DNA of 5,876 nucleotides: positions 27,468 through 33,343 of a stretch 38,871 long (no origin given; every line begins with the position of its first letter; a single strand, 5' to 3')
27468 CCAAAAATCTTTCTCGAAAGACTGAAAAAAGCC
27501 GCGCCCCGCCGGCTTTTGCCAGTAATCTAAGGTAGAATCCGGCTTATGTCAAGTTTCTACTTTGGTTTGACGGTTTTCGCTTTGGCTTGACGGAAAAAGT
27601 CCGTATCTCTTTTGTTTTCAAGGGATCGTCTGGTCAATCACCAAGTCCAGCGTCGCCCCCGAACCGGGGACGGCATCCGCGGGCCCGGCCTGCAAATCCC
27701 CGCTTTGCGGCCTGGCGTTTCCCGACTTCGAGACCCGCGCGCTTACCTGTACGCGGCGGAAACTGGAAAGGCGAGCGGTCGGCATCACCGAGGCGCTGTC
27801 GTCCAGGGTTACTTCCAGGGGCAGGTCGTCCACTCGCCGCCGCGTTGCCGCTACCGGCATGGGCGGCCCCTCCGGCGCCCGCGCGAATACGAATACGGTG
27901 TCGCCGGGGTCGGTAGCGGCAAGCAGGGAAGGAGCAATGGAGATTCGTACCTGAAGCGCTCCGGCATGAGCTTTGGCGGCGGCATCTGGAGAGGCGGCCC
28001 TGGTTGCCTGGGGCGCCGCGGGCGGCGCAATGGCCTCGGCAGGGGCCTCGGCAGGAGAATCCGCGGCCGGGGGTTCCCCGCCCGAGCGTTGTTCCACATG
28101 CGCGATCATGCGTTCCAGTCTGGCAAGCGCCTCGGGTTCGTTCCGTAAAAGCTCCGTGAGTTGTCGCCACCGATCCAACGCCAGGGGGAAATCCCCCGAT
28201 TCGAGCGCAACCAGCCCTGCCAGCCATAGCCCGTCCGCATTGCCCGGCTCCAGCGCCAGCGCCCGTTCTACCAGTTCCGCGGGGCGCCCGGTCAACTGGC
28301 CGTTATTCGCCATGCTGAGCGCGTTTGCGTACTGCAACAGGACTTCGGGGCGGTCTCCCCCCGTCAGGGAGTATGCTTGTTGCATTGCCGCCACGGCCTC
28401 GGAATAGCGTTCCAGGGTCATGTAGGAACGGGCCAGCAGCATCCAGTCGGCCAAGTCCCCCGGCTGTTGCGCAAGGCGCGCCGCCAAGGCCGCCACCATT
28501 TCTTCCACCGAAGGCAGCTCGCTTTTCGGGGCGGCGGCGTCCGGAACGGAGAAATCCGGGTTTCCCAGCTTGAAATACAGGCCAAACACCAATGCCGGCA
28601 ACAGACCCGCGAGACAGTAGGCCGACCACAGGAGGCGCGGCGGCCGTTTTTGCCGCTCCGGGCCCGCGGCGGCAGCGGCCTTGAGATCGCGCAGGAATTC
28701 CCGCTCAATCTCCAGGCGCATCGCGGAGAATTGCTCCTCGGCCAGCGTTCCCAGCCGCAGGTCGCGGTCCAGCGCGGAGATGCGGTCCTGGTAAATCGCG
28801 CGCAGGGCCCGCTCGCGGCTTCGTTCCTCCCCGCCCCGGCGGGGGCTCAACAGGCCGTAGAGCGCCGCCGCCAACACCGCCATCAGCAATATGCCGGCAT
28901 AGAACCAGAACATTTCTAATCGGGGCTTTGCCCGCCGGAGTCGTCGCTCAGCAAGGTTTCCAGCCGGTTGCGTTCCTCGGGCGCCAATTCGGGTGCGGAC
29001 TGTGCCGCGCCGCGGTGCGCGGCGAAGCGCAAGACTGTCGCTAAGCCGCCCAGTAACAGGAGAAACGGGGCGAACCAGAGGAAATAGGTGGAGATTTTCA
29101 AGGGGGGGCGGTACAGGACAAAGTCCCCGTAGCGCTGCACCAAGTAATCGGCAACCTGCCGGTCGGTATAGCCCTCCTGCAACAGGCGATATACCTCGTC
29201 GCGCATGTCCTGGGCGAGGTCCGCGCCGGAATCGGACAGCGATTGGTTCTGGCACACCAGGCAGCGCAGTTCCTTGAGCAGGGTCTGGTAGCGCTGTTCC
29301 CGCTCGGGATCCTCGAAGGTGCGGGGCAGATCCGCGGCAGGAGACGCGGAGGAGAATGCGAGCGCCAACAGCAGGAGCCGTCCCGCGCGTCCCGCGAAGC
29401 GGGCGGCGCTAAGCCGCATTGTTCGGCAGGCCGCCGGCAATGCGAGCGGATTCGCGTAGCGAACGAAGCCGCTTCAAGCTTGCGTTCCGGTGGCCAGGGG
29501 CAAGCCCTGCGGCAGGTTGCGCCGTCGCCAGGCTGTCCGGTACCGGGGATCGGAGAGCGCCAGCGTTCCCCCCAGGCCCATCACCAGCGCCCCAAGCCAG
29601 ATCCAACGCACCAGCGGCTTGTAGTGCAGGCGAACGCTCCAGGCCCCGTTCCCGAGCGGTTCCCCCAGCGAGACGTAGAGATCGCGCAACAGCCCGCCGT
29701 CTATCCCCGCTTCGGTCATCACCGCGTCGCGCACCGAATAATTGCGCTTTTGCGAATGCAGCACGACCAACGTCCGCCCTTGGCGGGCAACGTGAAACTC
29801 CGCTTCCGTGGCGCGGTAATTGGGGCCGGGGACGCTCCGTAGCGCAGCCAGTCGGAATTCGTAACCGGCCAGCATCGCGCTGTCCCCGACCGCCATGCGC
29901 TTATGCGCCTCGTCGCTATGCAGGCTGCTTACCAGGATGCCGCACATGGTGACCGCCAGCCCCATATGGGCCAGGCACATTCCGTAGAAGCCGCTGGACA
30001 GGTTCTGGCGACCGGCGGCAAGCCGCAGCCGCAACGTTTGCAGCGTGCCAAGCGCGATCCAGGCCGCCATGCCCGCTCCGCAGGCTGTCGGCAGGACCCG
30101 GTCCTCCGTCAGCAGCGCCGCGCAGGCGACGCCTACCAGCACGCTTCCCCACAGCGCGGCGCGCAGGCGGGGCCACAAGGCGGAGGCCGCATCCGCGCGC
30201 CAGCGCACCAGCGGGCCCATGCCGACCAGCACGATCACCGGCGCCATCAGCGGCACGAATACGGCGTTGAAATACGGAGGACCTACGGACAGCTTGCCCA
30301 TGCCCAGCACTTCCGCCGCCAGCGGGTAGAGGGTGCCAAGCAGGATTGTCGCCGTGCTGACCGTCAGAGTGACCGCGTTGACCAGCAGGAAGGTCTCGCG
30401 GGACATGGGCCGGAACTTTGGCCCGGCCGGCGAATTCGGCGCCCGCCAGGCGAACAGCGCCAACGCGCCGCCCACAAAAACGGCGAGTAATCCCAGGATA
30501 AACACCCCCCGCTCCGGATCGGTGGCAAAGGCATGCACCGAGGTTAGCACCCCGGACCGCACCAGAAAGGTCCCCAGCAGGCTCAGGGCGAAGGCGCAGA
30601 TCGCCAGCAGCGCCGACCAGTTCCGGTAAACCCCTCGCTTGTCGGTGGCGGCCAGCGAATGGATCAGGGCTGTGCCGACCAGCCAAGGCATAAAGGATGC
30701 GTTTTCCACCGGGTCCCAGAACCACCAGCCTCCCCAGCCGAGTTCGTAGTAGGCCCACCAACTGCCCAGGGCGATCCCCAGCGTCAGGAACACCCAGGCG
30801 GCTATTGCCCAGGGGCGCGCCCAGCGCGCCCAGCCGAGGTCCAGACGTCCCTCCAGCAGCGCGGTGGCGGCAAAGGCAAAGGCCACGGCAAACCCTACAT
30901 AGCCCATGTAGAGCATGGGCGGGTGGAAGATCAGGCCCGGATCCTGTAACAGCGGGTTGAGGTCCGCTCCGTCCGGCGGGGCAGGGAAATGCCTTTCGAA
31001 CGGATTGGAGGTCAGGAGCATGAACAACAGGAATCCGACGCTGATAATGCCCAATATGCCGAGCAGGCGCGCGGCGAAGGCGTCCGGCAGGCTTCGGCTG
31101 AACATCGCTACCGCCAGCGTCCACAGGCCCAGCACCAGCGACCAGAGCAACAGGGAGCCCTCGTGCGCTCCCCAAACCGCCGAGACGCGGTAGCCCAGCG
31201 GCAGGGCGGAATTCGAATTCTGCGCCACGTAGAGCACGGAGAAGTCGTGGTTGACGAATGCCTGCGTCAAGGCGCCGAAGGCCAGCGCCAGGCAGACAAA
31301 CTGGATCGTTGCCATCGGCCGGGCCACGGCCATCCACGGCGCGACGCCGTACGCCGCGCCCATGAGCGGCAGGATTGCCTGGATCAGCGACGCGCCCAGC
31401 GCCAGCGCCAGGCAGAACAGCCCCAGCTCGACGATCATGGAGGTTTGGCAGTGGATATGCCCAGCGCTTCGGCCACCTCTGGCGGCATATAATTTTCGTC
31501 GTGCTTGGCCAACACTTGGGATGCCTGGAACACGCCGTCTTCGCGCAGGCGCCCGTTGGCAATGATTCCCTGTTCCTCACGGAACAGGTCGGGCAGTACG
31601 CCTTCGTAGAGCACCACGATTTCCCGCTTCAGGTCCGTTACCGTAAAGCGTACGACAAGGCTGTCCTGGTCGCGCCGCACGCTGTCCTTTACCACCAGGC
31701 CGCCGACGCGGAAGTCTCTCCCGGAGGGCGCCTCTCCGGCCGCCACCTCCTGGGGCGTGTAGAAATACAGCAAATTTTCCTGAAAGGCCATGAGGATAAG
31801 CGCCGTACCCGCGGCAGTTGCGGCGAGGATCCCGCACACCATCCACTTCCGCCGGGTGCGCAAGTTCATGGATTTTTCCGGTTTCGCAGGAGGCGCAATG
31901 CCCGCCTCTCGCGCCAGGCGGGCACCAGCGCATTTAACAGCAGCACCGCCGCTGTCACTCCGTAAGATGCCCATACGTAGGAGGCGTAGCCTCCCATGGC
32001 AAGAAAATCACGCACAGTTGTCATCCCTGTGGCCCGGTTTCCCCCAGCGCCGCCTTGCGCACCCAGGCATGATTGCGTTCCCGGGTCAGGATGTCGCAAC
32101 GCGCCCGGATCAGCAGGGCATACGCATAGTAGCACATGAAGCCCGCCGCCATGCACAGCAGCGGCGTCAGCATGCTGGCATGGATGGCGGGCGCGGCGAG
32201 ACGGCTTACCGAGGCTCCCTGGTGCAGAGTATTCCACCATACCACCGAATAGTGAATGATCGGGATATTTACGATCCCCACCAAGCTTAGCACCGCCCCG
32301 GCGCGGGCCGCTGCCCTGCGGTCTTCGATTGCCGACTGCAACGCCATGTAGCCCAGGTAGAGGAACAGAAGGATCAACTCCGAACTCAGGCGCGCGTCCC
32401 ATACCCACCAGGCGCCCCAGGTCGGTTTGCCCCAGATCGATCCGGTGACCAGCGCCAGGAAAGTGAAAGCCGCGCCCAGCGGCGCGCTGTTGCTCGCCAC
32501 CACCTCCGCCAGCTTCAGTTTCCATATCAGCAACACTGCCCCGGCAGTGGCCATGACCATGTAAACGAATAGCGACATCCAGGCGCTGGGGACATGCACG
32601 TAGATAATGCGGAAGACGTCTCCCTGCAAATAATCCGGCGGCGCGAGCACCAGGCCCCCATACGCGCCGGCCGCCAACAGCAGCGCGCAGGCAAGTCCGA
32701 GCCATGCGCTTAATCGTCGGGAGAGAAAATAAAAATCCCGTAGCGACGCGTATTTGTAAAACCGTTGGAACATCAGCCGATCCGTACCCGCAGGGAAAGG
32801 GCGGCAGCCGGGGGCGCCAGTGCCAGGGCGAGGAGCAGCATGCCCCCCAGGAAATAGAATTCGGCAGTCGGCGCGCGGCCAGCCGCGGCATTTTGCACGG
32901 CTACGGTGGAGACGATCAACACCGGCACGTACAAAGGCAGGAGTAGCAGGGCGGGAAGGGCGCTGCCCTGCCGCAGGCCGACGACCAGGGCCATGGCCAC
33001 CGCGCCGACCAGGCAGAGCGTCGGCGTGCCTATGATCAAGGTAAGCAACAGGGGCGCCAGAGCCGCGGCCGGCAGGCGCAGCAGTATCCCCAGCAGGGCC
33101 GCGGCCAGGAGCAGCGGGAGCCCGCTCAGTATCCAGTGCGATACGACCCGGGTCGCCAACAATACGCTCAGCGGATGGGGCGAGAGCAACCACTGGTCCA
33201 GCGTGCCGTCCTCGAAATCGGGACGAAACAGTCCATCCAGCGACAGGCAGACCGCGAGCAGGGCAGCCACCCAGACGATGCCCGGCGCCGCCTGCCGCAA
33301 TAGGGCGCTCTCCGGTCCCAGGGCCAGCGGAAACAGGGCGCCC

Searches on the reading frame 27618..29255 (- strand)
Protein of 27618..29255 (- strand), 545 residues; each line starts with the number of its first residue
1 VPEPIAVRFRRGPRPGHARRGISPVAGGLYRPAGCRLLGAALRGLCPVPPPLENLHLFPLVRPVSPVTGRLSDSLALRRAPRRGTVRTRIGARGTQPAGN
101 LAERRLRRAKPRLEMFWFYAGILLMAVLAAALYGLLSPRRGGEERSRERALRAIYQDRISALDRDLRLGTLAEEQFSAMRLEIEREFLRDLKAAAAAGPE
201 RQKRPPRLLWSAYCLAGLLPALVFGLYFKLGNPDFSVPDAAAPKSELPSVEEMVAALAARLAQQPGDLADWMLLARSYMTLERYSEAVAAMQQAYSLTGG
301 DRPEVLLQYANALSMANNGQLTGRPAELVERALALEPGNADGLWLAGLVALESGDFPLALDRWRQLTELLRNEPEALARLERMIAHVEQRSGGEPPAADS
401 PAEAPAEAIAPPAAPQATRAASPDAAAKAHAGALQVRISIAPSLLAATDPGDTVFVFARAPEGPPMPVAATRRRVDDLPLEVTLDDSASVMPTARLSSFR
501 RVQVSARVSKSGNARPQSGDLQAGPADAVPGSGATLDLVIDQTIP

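Call 6: search_protein_families(library=pfam, max_evalue=0.01, proteins=[window:27618-29255:-])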
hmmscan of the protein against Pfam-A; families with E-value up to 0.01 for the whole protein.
window:27618-29255:- (545 aa): 9 families
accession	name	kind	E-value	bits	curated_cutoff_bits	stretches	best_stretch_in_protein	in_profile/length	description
PF23892.1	Ig_CycH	-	7.7e-36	122.6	27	1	434-541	1-108/108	Cytochrome c-type biogenesis protein H Ig-like domain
PF23914.1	TPR_CcmH_CycH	-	1.2e-21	77.7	42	1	250-373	32-154/158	Cytochrome c-type biogenesis protein H TPR domain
PF07719.23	TPR_2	-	8.6e-07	29.1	27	1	271-298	4-31/34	Tetratricopeptide repeat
PF13428.12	TPR_14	-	5.2e-05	24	23.5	1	270-311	3-43/44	Tetratricopeptide repeat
PF13181.12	TPR_8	-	0.0014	19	25.7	1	271-297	4-30/34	Tetratricopeptide repeat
PF12895.13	ANAPC3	-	0.0024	18.6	27.2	0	262-293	50-81/82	Anaphase-promoting complex, cyclosome, subunit 3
PF14559.12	TPR_19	-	0.0024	18.6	25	0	257-293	14-50/68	Tetratricopeptide repeat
PF13371.12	TPR_9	-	0.0033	17.9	35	0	251-299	12-60/73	Tetratricopeptide repeat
PF13424.12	TPR_12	-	0.0064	17.1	30.1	0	272-304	6-43/77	Tetratricopeptide repeat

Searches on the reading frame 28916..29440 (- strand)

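Call 6: search_protein_families(library=pfam, max_evalue=0.01, proteins=[window:28916-29440:-])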
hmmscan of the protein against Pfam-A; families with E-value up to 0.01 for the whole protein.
window:28916-29440:- (174 aa): 1 family
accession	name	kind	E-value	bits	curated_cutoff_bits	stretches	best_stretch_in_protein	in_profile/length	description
PF03918.19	CcmH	-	1.1e-50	171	25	1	24-164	2-143/143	Cytochrome C biogenesis protein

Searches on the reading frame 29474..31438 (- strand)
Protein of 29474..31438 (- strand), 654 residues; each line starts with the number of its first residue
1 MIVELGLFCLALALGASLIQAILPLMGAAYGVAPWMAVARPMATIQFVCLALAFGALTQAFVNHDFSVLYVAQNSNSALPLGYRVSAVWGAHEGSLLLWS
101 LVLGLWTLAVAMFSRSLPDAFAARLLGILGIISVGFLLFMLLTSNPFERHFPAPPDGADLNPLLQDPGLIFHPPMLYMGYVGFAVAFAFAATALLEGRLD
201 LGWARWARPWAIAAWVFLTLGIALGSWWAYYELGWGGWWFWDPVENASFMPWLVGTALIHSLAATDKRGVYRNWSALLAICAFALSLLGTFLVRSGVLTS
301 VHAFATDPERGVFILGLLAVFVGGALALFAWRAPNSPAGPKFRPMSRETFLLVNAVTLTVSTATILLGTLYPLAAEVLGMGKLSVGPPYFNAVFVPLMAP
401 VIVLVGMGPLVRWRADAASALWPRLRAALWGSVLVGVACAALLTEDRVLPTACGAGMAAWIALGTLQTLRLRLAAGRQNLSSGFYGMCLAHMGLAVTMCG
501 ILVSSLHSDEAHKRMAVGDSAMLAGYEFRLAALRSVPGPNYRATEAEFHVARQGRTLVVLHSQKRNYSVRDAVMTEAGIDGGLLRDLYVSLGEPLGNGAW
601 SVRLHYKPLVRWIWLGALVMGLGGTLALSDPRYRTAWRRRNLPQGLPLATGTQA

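Call 6: search_protein_families(library=pfam, max_evalue=0.01, proteins=[window:29474-31438:-])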
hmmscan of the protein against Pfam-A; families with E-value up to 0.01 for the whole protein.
window:29474-31438:- (654 aa): 2 families
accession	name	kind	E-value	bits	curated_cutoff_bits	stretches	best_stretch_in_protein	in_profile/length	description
PF16327.10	CcmF_C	-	1.7e-113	379.6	28.7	1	315-630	1-322/323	Cytochrome c-type biogenesis protein CcmF C-terminal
PF01578.25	Cytochrom_C_asm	-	6.1e-53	180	29.9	1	89-295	1-206/212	Cytochrome C assembly protein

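Call 30: search_protein_families(library=ncbifam, max_evalue=0.00001, proteins=[window:29474-31438:-])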
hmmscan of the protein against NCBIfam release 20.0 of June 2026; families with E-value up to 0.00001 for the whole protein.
window:29474-31438:- (654 aa): 4 families
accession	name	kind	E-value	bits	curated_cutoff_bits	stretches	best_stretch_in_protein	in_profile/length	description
TIGR00353.1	nrfE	subfamily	1.1e-226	754.3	569.05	1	53-634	1-578/578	heme lyase CcmF/NrfE family subunit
TIGR03145.1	cyt_nit_nrfE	subfamily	3.3e-223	742.9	927.3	1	1-628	1-630/631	heme lyase NrfEFG subunit NrfE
NF007691.0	PRK10369.1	subfamily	1.9e-148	495.8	394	1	3-627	5-564/573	heme lyase NrfEFG subunit NrfE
TIGR03144.1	cytochr_II_ccsB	equivalog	6.8e-08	32.5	187.6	1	212-297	165-248/252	c-type cytochrome biogenesis protein CcsB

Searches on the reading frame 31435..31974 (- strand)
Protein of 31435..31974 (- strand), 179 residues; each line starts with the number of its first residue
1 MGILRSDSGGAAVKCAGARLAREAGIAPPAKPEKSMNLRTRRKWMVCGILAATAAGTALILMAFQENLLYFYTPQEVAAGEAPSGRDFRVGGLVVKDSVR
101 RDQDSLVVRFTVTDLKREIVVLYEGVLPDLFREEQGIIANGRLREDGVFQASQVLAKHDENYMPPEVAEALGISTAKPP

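Call 6: search_protein_families(library=pfam, max_evalue=0.01, proteins=[window:31435-31974:-])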
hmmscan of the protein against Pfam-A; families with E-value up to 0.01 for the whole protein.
window:31435-31974:- (179 aa): 1 family
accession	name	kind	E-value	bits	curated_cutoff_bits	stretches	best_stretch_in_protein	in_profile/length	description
PF03100.22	CcmE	-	9.2e-37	125.8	24.6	1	70-165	3-99/99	CcmE domain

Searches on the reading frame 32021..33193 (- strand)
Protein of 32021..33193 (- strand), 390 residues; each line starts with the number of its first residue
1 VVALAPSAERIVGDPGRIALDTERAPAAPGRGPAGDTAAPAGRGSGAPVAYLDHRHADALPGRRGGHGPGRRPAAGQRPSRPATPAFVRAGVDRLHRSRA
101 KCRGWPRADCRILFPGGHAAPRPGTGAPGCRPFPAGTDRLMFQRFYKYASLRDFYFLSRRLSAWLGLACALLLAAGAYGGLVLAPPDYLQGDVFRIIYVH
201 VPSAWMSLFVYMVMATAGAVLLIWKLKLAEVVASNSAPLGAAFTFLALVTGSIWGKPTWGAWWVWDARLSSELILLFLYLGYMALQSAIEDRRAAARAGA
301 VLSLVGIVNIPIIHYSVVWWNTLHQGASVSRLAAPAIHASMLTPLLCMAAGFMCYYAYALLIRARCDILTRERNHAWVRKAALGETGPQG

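Call 6: search_protein_families(library=pfam, max_evalue=0.01, proteins=[window:32021-33193:-])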
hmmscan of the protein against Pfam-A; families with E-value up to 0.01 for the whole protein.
window:32021-33193:- (390 aa): 1 family
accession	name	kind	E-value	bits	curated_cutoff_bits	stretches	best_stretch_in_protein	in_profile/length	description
PF01578.25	Cytochrom_C_asm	-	2.4e-34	119.3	29.9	1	167-324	34-212/212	Cytochrome C assembly protein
